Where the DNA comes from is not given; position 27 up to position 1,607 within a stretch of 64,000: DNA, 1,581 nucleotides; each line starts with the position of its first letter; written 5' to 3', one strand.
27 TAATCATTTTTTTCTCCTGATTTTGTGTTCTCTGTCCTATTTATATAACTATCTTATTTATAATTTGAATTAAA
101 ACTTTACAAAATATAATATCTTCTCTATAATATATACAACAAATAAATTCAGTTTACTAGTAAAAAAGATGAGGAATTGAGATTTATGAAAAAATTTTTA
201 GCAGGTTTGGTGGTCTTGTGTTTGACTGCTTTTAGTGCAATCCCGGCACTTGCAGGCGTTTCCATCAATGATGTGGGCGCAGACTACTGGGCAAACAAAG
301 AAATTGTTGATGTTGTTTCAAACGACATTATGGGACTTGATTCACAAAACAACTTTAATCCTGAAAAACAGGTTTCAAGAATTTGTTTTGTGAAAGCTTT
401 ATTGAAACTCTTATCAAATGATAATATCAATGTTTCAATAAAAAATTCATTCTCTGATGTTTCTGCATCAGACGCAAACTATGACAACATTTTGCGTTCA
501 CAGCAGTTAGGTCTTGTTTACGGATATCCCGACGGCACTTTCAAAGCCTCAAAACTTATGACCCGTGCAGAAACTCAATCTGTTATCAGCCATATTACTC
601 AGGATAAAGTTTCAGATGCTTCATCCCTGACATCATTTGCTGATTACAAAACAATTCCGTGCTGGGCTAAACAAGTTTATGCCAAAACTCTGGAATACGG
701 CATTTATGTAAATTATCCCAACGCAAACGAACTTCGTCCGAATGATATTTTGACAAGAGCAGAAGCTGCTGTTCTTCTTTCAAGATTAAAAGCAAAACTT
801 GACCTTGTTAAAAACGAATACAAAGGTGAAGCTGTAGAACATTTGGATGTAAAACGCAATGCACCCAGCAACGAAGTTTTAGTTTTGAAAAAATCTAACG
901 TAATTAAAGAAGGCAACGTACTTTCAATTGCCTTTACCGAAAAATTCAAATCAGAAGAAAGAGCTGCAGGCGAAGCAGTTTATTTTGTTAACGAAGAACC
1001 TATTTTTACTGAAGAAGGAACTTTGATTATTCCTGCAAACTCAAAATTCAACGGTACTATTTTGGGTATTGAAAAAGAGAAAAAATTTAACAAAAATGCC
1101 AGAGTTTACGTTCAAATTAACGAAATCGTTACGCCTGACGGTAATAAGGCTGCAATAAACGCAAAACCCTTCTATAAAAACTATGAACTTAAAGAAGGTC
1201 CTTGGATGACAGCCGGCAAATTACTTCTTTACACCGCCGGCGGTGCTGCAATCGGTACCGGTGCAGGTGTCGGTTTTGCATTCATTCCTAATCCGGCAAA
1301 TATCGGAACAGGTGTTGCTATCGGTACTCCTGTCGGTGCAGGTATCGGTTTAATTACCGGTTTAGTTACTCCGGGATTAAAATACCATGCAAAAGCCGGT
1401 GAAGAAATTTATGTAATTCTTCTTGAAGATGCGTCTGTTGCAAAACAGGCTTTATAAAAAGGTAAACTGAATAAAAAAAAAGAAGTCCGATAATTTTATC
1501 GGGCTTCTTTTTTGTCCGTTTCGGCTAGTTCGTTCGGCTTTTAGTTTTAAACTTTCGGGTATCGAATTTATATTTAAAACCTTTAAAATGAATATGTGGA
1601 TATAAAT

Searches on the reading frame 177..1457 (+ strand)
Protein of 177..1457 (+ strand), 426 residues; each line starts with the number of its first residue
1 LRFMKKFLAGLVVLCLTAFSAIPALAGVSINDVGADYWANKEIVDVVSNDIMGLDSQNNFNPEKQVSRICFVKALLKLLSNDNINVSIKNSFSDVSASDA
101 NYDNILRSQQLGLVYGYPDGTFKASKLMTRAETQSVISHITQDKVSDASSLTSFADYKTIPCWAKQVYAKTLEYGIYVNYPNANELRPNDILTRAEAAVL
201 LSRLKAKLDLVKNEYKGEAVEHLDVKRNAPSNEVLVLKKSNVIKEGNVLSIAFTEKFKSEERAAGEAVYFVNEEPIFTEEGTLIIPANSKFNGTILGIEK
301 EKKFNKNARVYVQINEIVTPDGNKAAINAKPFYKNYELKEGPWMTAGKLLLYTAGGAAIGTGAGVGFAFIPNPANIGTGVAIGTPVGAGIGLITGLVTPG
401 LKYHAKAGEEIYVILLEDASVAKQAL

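Call 92: search_protein_families(library=pfam, proteins=[window:177-1457:+], max_evalue=0.00001)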
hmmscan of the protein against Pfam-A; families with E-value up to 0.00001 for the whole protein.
window:177-1457:+ (426 aa): 1 family
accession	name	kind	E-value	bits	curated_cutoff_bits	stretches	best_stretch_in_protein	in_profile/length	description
PF00395.25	SLH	-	2.4e-21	75.9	20.8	1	91-132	1-42/44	S-layer homology domain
